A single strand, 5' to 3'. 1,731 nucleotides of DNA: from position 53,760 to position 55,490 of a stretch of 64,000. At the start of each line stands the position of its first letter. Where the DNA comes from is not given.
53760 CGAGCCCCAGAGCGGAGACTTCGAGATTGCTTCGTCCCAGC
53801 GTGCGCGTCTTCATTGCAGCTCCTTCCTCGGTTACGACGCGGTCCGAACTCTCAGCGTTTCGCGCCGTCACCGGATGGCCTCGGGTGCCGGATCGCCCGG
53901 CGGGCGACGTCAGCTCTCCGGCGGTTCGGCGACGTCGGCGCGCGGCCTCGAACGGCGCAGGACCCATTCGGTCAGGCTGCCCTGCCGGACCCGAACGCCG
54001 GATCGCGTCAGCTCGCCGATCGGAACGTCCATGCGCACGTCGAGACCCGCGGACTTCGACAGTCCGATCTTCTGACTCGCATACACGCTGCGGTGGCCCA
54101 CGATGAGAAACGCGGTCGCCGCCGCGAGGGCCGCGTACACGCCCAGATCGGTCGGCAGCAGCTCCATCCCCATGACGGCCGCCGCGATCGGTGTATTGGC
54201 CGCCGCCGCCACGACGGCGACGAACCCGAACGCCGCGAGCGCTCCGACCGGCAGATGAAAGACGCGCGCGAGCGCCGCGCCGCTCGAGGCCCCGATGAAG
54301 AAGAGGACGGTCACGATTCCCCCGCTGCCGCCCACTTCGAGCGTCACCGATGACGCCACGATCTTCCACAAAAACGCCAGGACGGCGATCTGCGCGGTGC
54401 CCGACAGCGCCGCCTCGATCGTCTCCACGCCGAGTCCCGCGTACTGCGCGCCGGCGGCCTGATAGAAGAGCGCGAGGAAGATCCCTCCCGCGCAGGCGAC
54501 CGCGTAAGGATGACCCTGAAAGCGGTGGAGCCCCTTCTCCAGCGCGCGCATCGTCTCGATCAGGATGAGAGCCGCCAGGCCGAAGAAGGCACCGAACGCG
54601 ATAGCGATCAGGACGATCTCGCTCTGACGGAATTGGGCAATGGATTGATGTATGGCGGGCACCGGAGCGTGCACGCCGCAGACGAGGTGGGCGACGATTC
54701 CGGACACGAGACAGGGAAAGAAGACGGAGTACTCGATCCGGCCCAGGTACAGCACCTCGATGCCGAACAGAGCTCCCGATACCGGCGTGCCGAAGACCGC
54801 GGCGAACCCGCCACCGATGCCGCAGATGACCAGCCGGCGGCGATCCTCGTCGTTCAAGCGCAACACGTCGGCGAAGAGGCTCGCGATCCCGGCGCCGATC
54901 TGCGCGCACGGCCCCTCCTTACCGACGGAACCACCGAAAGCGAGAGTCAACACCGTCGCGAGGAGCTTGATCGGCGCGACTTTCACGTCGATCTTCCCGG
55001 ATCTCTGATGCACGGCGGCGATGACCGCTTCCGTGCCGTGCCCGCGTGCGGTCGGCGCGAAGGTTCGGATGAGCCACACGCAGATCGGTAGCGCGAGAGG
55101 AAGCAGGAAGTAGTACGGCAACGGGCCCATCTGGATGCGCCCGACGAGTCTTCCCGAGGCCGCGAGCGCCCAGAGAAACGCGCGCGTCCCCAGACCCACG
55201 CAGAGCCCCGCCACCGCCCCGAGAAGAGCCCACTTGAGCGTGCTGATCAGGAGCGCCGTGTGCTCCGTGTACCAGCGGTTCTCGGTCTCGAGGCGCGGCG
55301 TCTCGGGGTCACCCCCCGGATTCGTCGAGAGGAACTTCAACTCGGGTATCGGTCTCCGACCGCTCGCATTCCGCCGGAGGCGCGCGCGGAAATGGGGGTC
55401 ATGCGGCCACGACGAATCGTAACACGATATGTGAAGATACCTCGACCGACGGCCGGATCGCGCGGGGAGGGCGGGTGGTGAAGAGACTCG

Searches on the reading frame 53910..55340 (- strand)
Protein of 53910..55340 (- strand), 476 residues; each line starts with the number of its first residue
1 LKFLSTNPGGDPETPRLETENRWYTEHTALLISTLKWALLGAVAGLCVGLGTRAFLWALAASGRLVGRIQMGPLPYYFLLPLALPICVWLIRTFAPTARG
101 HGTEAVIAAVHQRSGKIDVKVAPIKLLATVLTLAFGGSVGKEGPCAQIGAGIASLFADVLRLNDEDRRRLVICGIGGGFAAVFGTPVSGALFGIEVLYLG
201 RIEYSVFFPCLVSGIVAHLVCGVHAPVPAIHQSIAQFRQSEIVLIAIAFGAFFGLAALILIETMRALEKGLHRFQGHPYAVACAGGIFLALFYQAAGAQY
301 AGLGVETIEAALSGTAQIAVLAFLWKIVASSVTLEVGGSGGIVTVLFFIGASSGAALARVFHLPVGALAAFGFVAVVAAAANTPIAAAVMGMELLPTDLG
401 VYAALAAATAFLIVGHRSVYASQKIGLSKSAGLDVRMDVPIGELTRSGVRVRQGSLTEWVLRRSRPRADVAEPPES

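Call 58: search_protein_families(library=pfam, proteins=[window:53910-55340:-], max_evalue=0.0001)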
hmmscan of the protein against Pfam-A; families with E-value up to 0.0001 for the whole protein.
window:53910-55340:- (476 aa): 1 family
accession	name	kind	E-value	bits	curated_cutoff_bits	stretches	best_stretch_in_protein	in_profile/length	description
PF00654.25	Voltage_CLC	-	2e-69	234.8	24.8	1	86-413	4-344/346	Voltage gated chloride channel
